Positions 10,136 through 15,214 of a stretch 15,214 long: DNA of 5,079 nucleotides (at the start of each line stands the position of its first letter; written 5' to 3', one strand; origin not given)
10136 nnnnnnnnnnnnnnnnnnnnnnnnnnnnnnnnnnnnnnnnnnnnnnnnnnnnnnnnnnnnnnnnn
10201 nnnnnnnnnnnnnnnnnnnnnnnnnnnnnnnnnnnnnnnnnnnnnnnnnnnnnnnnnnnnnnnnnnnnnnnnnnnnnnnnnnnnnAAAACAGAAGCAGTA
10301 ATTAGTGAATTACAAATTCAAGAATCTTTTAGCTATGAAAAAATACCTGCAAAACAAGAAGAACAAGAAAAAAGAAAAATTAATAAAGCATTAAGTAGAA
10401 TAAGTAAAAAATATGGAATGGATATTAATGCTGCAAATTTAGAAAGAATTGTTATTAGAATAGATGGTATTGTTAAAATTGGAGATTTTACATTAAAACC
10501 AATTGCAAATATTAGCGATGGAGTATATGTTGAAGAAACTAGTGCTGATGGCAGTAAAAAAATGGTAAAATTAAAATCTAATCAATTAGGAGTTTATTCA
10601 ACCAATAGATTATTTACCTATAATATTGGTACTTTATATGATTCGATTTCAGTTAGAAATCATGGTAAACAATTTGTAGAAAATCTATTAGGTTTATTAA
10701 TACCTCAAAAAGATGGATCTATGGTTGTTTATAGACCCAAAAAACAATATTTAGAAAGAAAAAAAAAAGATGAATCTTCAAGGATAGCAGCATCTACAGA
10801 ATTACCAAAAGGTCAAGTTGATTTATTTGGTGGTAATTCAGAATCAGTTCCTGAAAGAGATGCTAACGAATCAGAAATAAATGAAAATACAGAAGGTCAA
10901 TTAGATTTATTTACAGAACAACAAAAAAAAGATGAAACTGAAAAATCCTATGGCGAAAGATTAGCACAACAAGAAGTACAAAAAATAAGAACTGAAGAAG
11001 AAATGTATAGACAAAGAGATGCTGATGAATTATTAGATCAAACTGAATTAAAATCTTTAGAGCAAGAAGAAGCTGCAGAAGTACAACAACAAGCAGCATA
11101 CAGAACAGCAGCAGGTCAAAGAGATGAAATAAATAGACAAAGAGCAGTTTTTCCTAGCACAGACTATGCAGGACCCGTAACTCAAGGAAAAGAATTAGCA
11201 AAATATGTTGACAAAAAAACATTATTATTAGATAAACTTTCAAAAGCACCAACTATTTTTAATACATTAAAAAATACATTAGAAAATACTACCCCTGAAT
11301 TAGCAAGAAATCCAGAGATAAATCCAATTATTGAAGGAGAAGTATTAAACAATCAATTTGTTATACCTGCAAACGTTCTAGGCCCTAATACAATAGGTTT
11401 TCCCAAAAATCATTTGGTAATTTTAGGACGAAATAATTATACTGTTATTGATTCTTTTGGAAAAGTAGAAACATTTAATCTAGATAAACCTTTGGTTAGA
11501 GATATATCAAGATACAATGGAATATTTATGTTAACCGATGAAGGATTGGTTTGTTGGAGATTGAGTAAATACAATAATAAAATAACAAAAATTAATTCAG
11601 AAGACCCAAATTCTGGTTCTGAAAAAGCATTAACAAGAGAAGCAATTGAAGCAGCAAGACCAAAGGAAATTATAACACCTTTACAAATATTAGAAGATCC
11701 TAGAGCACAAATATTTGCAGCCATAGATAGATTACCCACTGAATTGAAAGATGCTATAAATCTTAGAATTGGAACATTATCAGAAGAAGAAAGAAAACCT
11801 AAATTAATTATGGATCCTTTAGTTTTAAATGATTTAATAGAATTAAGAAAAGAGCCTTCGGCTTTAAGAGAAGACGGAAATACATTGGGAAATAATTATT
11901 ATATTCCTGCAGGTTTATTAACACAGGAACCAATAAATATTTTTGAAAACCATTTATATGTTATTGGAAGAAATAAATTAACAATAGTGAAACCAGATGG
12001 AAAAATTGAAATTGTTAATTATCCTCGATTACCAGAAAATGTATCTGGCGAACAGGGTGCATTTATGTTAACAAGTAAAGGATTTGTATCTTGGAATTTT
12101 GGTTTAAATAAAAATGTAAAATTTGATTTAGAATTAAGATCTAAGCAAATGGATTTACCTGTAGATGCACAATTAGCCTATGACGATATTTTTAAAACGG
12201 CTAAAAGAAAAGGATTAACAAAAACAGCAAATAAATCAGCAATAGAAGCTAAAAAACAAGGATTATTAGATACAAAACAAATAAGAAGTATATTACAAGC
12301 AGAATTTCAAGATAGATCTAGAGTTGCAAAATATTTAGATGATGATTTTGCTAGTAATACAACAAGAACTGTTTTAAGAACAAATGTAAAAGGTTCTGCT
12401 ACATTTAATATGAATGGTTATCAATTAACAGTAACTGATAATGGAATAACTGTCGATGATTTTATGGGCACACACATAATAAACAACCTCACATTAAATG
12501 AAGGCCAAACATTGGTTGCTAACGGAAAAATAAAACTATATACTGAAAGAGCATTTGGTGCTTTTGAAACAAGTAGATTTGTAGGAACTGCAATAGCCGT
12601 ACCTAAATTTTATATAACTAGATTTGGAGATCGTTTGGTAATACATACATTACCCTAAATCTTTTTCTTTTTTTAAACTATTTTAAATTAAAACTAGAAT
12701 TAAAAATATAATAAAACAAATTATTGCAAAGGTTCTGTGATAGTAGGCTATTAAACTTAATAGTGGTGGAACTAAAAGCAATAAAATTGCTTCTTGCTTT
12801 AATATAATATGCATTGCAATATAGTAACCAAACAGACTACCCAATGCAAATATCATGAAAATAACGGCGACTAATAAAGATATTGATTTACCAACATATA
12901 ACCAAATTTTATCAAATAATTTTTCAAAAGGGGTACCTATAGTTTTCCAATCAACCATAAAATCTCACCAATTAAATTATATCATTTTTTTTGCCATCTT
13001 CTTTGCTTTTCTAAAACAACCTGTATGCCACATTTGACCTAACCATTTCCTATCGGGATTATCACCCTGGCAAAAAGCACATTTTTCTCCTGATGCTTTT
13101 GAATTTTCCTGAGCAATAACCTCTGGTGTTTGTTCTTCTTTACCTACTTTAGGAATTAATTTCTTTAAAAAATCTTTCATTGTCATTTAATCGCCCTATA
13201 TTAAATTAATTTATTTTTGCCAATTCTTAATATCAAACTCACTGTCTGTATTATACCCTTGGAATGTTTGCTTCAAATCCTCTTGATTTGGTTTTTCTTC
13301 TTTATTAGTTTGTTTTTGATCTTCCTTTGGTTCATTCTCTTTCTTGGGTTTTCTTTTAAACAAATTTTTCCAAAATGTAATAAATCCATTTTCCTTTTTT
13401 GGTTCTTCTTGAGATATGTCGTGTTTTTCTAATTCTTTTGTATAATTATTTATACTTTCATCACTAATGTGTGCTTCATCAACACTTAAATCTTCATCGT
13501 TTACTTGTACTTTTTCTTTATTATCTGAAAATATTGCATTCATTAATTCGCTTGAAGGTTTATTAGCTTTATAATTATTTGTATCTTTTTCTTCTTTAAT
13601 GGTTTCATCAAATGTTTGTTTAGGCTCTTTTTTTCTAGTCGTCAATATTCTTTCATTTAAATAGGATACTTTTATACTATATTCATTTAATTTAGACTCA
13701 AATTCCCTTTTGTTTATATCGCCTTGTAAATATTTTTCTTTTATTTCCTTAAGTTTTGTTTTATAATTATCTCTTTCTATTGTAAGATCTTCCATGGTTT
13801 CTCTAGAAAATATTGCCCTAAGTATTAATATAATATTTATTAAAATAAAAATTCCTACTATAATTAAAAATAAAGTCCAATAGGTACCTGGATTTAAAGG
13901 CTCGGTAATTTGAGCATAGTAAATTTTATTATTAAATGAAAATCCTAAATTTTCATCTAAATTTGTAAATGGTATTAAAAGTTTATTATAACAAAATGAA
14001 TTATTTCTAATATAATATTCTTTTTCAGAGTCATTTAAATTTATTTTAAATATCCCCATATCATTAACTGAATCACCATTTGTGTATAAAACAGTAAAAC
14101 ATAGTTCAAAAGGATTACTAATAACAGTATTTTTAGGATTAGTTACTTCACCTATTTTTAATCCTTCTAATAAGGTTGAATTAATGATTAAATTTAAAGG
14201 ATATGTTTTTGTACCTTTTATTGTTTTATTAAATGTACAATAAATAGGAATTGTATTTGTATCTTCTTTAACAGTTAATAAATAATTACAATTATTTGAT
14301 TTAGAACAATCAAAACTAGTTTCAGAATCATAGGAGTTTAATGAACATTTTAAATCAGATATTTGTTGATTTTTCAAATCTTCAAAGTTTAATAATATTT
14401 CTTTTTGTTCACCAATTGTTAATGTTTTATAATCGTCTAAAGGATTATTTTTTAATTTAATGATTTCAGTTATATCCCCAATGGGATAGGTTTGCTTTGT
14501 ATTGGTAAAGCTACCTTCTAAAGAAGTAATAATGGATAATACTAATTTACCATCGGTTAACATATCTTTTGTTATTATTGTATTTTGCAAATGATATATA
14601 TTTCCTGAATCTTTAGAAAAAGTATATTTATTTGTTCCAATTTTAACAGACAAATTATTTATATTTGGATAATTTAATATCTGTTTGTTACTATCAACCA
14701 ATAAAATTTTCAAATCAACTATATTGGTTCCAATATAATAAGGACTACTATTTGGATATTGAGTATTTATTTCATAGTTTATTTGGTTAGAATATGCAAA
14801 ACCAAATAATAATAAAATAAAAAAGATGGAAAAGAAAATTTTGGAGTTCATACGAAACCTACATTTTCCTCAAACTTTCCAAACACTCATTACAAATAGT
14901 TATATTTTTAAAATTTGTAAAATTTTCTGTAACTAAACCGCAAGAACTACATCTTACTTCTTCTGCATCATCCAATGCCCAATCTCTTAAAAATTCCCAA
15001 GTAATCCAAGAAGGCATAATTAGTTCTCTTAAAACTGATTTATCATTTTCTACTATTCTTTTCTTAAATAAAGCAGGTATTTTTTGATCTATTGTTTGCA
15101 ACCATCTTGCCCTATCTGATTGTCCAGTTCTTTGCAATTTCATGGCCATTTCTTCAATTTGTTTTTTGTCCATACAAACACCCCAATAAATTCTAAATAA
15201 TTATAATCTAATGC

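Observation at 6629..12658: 2009-aa, almost cysteine-free, motif-less modular giant protein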

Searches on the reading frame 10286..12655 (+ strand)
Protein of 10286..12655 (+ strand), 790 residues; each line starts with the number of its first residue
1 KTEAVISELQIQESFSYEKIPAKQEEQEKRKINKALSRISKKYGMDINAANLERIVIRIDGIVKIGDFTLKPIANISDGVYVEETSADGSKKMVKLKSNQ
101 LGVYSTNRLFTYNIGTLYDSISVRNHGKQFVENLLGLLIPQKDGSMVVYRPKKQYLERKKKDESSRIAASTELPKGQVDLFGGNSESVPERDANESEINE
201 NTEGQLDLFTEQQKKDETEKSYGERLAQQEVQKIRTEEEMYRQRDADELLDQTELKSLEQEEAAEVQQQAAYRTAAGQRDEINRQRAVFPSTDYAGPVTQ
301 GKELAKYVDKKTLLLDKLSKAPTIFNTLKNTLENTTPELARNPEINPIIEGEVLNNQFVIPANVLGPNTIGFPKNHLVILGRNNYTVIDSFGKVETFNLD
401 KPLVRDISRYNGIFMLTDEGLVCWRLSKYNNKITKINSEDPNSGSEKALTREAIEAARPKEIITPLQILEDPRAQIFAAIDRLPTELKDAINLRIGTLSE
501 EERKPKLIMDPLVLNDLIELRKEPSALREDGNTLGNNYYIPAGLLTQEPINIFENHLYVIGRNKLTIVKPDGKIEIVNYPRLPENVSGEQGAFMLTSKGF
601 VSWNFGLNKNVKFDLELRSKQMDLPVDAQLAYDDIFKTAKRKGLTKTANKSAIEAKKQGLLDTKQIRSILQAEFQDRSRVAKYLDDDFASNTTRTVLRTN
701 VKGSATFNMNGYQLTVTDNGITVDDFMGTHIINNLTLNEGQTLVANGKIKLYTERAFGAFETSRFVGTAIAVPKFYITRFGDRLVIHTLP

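Call 52: predict_structure(alignment_id=A3)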
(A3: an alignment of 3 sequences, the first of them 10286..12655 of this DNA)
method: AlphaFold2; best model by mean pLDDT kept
length: 790 residues; sequences in the alignment: 3
mean_pLDDT: 41.7   pTM: 0.25
mean pLDDT of the five models: 41.7, 40.7, 40.4, 37.1, 35.2
residues with pLDDT >= 90: 0; 70-90: 15; 50-70: 200; < 50: 575
segments of 3 or more residues with pLDDT < 50: 1-214, 259-310, 320-324, 339-350, 365-367, 404-411, 426-473, 490-503, 509-519, 521-536, 541-548, 583-590, 605-657, 659-704, 708-712, 718-720, 724-774, 778-780, 782-784, 788-790
pLDDT, mean of each block of 10 residues (from residue 1): 23 24 40 43 36 36 29 29 34 34 24 22 22 31 37 37 30 24 27 26 37 48 64 69 61 52 44 33 29 25 36 54 50 52 40 62 52 69 65 62 43 62 47 22 30 29 30 53 52 43 50 43 40 46 50 68 64 62 42 59 42 30 42 40 36 45 44 34 30 40 46 51 43 41 39 27 25 46 48
secondary structure, 60 per line:
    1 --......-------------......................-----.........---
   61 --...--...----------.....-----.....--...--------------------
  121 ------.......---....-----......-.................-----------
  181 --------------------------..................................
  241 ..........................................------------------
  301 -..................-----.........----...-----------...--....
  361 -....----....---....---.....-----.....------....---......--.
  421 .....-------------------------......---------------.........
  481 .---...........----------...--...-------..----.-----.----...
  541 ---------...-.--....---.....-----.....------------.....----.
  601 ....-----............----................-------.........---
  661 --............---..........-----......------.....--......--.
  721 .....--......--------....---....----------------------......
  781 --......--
elements in order (helices of 4 or more, strands of 3 or more residues): H3-8 H22-43 E52-57 E63-65 E68-70 E81-85 E91-95 H127-133 E137-140 E146-151 H153-169 H207-282 H302-319 H325-333 E338-340 E352-354 E357-360 H362-365 E370-373 E377-380 E384-388 E394-398 H405-408 E412-417 E420-425 H451-456 H472-481 H485-495 E506-508 E538-540 E550-552 E557-560 E564-568 E574-578 E591-595 E600-604 H610-621 H626-641 H649-657 H663-674 H678-687 E693-698 E705-709 E712-717 E720-725 E728-733 E742-745 E749-752 E775-780 E783-788
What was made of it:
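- Checked: Residues 1271-1370 are beta-rich in a low-confidence AF2 model (call 52).
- The C-terminal part alternates helices and short strands (call 52). A 76-residue continuous helix in the model (call 52).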

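Call 58: fold_search(model_id=the predicted structure, library=pdb)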
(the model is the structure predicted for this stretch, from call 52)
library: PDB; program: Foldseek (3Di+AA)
matches with E <= 10: 305; with E <= 0.001: 0
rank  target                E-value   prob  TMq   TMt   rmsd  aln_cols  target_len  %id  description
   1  3rfh_C                1.7e-01  0.16  0.06  0.12  15.1       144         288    8  Crystal structure of the yeast RACK1 dimer in space group P21 (released 2011-07-06)
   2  3rfg_A                2.0e-01  0.20  0.06  0.13  15.7       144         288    9  Crystal structure of the yeast RACK1 dimer in space group P63 (released 2011-07-06)
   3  6vbu_9                2.0e-01  0.04  0.05  0.06  31.5       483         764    8  Structure of the bovine BBSome complex (released 2020-01-29)
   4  6vbu_7                2.0e-01  0.03  0.06  0.07  21.6       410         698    9  Structure of the bovine BBSome complex (released 2020-01-29)
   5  7oyc_H1               2.2e-01  0.10  0.05  0.15  16.8       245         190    9  Cryo-EM structure of the Xenopus egg 80S ribosome (released 2022-07-20)
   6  7mq8_LJ               2.9e-01  0.12  0.06  0.08  12.8       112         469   12  Cryo-EM structure of the human SSU processome, state pre-A1 (released 2021-09-22)
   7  8dit_B                2.9e-01  0.07  0.09  0.08  15.2       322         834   11  Cryo-EM structure of a HOPS core complex containing Vps33, Vps16, and Vps18 (released 2022-08-31)
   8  7ls1_C1               3.9e-01  0.08  0.06  0.16  17.6       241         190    9  80S ribosome from mouse bound to eEF2 (Class II) (released 2021-11-03)
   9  5xjc_T                4.6e-01  0.12  0.05  0.10  16.3       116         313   12  Cryo-EM structure of the human spliceosome just prior to exon ligation at 3.6 angstrom (released 2017-07-05)
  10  7dvq_T                4.9e-01  0.11  0.05  0.10  16.1       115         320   14  Cryo-EM Structure of the Activated Human Minor Spliceosome (minor Bact Complex) (released 2021-03-31)
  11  3qor_B                5.8e-01  0.23  0.06  0.29   8.6        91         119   13  Crystal structure of human nuclear migration protein NudC (released 2011-04-27)
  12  5mmi_G                6.1e-01  0.08  0.06  0.18  16.3       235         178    9  Structure of the large subunit of the chloroplast ribosome (released 2017-01-11)
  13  1xip                  6.1e-01  0.02  0.06  0.10  20.1       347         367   12  Crystal Structure of the N-terminal Domain of Nup159 (released 2004-12-14)
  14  7mqa_LJ               6.4e-01  0.09  0.06  0.08  12.9       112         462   12  Cryo-EM structure of the human SSU processome, state post-A1 (released 2021-09-22)
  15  4zb4_A                6.4e-01  0.02  0.07  0.12  20.2       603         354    9  Spliceosome component (released 2016-09-14)
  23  3frx_A                1.1e+00  0.08  0.05  0.11  12.4       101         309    9  Crystal Structure of the Yeast Orthologue of RACK1, Asc1. (released 2009-02-17)
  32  3frx_B                1.2e+00  0.05  0.05  0.10  16.0       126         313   10  Crystal Structure of the Yeast Orthologue of RACK1, Asc1. (released 2009-02-17)
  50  3frx_D                1.9e+00  0.10  0.06  0.13  10.5        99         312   10  Crystal Structure of the Yeast Orthologue of RACK1, Asc1. (released 2009-02-17)
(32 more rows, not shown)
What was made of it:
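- On Beta-propeller (WD40-like) proteins: Best Foldseek matches are RACK1 and other propellers at E >= 0.17 and TM <= 0.13, on a model of pLDDT 41.7 (calls 52, 58)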

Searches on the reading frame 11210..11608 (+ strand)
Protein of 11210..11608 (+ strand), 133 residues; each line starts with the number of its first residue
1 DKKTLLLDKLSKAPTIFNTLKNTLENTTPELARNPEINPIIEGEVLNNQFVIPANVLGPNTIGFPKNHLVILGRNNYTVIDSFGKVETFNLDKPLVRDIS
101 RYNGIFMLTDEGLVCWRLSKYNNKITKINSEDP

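Call 60: find_homologous_proteins(query=A4, max_evalue=1)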
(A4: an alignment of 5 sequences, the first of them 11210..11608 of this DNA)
Query A4 (5 sequences): 1619 candidates shared short words with the query, none scored E <= 1.

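Call 61: find_related_loci(query=A4, collection=viral_contigs, flank=8000)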
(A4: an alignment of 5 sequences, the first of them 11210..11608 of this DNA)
Query A4 (133 aa) in viral_contigs; peptide patterns used: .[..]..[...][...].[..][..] (x = any residue, [..] = any of these).
20 stretches matched a pattern, but none encodes a relative of the query by tblastn (E <= 1e-3).

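Call 64: search_solved_structures(query=A4, max_evalue=10)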
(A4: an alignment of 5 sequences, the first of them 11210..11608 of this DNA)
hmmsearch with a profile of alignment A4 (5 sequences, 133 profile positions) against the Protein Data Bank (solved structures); distinct sequences matched with E-value up to 10: 2.
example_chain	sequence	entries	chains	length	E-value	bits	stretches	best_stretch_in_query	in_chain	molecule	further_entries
4zej_A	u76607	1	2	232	0.51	13.4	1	85-119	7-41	Metallo-beta-lactamase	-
4wd6_A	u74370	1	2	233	0.53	13.3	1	85-119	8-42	Metallo-beta-lactamase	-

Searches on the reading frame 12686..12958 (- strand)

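Call 5: search_protein_families(library=pfam, proteins=[window:12686-12958:-], max_evalue=0.1)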
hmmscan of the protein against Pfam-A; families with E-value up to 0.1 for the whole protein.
window:12686-12958:- (91 aa): 1 family
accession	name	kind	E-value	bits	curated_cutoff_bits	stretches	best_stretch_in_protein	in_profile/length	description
PF18901.5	DUF5657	-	0.028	15.1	25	0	5-35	29-60/61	Family of unknown function (DUF5657)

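Call 6: search_protein_families(library=ncbifam, proteins=[window:12686-12958:-], max_evalue=0.1)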
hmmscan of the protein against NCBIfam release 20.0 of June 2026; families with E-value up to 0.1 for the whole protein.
window:12686-12958:- (91 aa): 1 family
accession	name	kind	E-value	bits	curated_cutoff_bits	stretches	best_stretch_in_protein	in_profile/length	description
NF043080.1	MMSYN1_0166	equivalog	0.028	13.3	370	1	9-74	89-158/307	oligopeptide ABC transporter permease OppC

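Call 15: search_protein_families(library=phrogs, proteins=[window:12686-12958:-], max_evalue=0.1)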
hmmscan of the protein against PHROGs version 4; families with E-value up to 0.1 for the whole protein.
window:12686-12958:- (91 aa): 0 families

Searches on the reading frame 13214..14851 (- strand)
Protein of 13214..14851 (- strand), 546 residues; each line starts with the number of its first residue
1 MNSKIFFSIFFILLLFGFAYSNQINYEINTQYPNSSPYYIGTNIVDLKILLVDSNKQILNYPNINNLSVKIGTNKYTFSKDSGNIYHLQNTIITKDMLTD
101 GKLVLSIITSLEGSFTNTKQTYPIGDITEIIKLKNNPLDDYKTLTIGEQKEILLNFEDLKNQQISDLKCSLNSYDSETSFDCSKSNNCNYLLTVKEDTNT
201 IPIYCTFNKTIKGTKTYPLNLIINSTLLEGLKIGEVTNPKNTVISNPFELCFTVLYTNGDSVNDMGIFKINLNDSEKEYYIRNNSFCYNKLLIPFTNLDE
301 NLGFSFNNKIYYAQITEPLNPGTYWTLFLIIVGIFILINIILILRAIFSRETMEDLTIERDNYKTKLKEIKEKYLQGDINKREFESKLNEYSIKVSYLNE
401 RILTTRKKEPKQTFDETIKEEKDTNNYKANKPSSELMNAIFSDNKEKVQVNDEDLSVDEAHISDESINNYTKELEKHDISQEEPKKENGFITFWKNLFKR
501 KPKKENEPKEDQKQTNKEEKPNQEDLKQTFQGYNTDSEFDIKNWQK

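Call 5: search_protein_families(library=pfam, proteins=[window:13214-14851:-], max_evalue=0.1)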
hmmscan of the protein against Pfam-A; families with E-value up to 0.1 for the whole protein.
window:13214-14851:- (546 aa): 0 families

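Call 6: search_protein_families(library=ncbifam, proteins=[window:13214-14851:-], max_evalue=0.1)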
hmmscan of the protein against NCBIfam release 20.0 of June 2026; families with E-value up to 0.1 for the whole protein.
window:13214-14851:- (546 aa): 2 families
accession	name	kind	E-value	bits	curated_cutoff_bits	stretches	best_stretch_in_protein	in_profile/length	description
TIGR03142.1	cytochro_ccmI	equivalog_domain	0.0029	17.9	29.3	1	327-391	1-69/118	c-type cytochrome biogenesis protein CcmI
NF033218.1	anchor_AmaP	equivalog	0.0038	17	55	1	322-368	43-90/166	alkaline shock response membrane anchor protein AmaP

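Call 15: search_protein_families(library=phrogs, proteins=[window:13214-14851:-], max_evalue=0.1)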
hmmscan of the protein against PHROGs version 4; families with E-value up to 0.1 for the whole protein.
window:13214-14851:- (546 aa): 1 family
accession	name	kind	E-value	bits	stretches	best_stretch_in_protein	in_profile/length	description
phrog_19937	-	unknown function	0.037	15.2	1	328-397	9-77/92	-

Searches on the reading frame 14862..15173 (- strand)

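Call 5: search_protein_families(library=pfam, proteins=[window:14862-15173:-], max_evalue=0.1)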
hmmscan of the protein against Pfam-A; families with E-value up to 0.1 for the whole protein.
window:14862-15173:- (104 aa): 3 families
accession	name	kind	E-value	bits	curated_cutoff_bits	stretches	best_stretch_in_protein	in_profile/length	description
PF08271.17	Zn_Ribbon_TF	-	0.0085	16.1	29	1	69-91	16-38/43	TFIIB zinc-binding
PF24463.1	DUF7577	-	0.018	15.1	28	1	71-102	1-27/27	Domain of unknown function (DUF7577)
PF09723.15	Zn_ribbon_8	-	0.025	15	34.4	1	74-103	7-39/41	Zinc ribbon domain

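Call 6: search_protein_families(library=ncbifam, proteins=[window:14862-15173:-], max_evalue=0.1)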
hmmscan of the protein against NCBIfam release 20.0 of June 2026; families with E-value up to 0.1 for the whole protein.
window:14862-15173:- (104 aa): 0 families

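Call 15: search_protein_families(library=phrogs, proteins=[window:14862-15173:-], max_evalue=0.1)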
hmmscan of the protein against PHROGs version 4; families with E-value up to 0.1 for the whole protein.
window:14862-15173:- (104 aa): 2 families
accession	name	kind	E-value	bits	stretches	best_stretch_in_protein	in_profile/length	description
phrog_10532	-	unknown function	0.07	14.2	0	70-101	72-103/127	-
phrog_4681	-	moron, auxiliary metabolic gene and host takeover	0.089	13.7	0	72-103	49-81/87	antitoxin from a toxin-antitoxin system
